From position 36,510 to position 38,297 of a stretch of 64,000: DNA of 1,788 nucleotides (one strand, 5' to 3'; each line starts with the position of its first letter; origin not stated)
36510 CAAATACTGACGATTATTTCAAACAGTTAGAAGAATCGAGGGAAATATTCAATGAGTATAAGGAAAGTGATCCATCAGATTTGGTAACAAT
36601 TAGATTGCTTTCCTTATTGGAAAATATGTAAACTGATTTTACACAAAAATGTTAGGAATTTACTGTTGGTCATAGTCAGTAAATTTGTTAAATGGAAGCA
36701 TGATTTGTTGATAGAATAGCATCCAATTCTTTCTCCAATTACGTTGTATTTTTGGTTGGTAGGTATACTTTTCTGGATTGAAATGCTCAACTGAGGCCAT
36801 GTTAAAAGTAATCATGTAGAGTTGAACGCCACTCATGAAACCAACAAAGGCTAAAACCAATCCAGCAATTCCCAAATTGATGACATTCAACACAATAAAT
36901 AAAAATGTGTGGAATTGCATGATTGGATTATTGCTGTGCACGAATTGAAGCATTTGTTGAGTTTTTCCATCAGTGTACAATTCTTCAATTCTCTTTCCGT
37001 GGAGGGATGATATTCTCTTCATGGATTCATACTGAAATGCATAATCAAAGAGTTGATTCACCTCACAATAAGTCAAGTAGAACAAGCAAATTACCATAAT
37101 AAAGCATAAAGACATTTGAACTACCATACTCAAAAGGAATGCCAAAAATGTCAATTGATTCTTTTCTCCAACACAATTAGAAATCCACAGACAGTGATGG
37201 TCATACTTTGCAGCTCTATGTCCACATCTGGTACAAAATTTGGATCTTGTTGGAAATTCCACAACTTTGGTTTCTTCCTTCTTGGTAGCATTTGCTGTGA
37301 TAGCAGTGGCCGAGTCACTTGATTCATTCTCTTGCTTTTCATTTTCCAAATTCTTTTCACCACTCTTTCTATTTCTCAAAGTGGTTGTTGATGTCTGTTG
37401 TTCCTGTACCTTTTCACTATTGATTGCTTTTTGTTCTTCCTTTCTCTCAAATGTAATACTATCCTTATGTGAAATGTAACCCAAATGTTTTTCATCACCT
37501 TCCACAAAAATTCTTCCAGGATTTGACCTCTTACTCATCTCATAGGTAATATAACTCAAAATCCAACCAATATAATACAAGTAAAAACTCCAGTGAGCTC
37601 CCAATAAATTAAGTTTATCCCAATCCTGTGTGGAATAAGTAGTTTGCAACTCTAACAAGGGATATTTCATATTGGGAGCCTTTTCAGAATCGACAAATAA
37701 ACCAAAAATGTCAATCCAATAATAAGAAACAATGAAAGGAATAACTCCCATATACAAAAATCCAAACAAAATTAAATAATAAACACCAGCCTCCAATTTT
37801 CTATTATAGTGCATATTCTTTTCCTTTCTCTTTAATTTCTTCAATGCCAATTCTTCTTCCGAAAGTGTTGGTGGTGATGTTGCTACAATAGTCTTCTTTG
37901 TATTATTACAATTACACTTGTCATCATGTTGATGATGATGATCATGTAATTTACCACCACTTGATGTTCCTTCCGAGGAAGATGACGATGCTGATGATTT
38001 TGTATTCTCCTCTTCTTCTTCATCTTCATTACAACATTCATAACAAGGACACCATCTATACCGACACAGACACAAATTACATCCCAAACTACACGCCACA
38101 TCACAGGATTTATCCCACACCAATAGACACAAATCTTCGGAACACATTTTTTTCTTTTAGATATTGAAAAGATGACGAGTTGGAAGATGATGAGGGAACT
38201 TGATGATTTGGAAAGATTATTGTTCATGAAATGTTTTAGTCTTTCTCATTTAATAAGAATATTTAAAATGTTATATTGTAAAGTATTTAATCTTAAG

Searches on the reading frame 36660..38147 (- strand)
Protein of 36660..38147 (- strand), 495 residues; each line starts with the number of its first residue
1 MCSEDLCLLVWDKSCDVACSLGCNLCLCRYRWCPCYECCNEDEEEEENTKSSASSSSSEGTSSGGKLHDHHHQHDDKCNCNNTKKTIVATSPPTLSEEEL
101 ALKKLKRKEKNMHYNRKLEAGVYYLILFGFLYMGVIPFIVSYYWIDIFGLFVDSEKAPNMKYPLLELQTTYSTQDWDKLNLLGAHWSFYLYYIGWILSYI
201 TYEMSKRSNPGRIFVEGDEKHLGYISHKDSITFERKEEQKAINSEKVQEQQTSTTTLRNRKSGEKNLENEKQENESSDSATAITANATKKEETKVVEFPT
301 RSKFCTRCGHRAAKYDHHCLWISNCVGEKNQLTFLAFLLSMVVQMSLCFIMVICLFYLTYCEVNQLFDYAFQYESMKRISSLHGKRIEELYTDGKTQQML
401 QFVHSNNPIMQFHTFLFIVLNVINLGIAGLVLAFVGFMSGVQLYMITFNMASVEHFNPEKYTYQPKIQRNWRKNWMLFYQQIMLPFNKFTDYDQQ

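Call 67: search_protein_families(library=pfam, proteins=[window:36660-38147:-], max_evalue=0.0001)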
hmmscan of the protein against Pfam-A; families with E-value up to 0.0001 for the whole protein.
window:36660-38147:- (495 aa): 1 family
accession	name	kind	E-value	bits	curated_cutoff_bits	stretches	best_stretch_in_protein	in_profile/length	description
PF01529.25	DHHC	-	1.2e-17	64.7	28.7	1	290-457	7-131/133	DHHC palmitoyltransferase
